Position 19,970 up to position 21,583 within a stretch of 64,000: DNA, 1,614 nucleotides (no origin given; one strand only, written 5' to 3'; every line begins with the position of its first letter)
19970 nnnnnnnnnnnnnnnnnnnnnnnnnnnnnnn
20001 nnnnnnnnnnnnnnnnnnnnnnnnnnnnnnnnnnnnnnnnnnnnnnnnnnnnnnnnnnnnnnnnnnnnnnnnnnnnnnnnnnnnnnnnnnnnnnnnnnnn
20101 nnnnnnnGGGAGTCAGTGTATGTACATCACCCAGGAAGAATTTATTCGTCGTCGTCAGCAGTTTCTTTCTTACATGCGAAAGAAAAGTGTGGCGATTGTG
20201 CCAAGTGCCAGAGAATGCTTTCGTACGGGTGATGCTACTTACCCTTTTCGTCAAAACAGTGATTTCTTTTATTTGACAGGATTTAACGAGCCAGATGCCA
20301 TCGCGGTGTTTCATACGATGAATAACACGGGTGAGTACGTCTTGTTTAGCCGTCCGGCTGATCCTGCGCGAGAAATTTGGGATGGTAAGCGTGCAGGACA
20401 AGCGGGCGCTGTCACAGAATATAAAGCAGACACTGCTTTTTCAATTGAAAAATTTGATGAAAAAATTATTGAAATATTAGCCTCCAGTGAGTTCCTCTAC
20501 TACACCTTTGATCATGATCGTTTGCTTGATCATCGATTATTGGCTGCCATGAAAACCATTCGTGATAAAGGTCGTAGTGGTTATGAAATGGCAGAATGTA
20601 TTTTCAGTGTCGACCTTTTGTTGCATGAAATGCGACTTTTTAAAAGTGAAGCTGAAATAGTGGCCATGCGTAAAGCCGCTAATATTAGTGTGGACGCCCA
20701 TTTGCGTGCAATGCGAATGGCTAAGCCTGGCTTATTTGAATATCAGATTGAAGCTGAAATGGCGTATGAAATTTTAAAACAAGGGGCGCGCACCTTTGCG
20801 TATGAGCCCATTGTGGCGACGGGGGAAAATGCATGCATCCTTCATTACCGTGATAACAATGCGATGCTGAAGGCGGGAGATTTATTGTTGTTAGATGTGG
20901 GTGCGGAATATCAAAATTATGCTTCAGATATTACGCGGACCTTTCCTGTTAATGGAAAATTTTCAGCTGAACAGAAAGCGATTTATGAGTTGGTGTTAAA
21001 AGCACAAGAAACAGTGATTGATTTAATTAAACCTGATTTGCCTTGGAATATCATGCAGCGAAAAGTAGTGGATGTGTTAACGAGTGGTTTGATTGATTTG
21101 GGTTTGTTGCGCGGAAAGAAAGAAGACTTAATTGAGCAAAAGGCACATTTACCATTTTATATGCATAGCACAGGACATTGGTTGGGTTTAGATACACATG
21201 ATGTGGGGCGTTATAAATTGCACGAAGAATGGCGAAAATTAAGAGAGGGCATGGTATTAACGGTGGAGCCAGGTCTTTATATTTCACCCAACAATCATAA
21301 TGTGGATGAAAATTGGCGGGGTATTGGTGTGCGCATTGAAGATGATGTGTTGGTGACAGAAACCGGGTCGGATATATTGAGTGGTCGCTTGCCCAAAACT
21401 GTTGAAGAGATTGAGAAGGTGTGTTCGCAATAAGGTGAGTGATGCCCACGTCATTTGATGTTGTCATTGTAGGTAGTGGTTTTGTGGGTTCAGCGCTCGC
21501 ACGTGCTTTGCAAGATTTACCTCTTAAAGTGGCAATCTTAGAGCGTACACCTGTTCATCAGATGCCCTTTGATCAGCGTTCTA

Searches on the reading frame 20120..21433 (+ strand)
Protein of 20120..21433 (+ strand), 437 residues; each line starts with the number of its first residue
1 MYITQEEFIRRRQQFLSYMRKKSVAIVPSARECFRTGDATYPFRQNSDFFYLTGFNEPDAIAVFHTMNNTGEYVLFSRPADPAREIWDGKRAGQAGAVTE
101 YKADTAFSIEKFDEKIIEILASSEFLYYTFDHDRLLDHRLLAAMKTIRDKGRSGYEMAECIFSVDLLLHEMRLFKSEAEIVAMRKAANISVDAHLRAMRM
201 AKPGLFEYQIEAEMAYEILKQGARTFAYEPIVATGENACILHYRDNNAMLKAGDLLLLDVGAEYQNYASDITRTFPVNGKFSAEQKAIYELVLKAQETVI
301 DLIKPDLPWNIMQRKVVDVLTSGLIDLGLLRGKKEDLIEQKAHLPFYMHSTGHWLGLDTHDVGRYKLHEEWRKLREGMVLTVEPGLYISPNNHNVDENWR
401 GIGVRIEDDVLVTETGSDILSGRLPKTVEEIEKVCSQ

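Call 9: search_protein_families(library=pfam, proteins=[window:20120-21433:+])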
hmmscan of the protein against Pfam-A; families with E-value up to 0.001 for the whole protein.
window:20120-21433:+ (437 aa): 2 families
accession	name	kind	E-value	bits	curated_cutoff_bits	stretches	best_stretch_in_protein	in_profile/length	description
PF00557.29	Peptidase_M24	-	7.4e-67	225.6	23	1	182-414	2-208/208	Metallopeptidase family M24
PF05195.22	AMP_N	-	1.6e-37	128.4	24.6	1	8-124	1-118/121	Aminopeptidase P, N-terminal domain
